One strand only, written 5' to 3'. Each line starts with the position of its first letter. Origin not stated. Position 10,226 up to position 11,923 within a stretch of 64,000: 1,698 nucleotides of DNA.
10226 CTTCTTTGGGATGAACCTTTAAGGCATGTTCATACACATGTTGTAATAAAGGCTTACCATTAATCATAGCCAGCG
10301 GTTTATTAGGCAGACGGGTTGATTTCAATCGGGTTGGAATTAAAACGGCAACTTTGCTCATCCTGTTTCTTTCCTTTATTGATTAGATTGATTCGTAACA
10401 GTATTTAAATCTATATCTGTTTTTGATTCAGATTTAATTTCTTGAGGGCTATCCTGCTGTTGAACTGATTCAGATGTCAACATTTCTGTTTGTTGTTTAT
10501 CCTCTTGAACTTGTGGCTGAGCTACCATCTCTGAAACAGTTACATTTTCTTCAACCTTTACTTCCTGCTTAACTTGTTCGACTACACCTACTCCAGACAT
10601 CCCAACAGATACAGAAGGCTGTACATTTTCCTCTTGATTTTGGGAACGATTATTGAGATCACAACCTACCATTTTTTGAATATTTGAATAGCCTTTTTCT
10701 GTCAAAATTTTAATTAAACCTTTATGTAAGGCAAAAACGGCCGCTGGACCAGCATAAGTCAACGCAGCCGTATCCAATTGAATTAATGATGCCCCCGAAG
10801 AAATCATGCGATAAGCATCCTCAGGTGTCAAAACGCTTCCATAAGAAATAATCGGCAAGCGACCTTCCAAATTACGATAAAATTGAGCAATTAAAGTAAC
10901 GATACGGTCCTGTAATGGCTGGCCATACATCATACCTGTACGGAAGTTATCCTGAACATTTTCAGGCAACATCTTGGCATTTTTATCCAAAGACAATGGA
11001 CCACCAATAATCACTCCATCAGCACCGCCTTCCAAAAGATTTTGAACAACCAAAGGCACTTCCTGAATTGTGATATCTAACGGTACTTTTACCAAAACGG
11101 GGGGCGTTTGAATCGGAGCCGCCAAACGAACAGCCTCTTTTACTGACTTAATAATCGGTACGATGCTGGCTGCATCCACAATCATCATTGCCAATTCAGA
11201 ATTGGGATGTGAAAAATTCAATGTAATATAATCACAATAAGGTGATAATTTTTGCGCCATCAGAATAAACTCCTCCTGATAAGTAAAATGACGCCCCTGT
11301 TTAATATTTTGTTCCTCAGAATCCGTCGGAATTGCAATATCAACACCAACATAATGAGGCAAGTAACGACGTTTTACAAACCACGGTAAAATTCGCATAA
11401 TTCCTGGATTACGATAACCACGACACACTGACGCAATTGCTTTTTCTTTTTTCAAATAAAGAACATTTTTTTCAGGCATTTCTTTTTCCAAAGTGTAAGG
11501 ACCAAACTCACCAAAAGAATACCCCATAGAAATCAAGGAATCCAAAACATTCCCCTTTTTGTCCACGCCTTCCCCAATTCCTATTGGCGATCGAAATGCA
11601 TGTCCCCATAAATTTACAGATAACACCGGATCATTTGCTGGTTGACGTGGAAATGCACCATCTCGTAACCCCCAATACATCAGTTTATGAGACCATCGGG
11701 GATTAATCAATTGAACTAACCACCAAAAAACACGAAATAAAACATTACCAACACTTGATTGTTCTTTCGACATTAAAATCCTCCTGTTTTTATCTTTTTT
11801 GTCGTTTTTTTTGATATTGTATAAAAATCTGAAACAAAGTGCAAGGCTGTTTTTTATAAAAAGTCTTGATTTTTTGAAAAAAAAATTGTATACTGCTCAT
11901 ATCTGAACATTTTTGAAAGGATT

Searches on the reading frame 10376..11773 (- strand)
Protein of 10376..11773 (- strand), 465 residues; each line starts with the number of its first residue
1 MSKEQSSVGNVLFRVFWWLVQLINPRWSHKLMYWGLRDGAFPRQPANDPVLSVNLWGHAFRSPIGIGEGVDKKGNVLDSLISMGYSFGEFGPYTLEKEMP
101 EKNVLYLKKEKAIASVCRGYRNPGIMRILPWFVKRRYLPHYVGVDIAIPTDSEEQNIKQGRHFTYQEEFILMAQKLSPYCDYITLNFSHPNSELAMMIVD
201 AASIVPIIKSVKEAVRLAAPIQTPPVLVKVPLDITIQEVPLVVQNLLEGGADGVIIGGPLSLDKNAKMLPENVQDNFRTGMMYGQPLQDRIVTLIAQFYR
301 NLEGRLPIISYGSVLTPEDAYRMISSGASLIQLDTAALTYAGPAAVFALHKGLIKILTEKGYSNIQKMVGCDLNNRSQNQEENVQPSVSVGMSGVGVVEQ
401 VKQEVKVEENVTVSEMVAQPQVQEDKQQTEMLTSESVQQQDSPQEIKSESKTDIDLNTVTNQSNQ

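Call 11: search_protein_families(library=pfam, proteins=[window:10376-11773:-], max_evalue=0.001)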
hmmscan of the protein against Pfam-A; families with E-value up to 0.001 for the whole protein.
window:10376-11773:- (465 aa): 1 family
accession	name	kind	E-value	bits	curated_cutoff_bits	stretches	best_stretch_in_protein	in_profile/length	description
PF01180.27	DHO_dh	-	3.9e-33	115.3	27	1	51-357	2-291/291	Dihydroorotate dehydrogenase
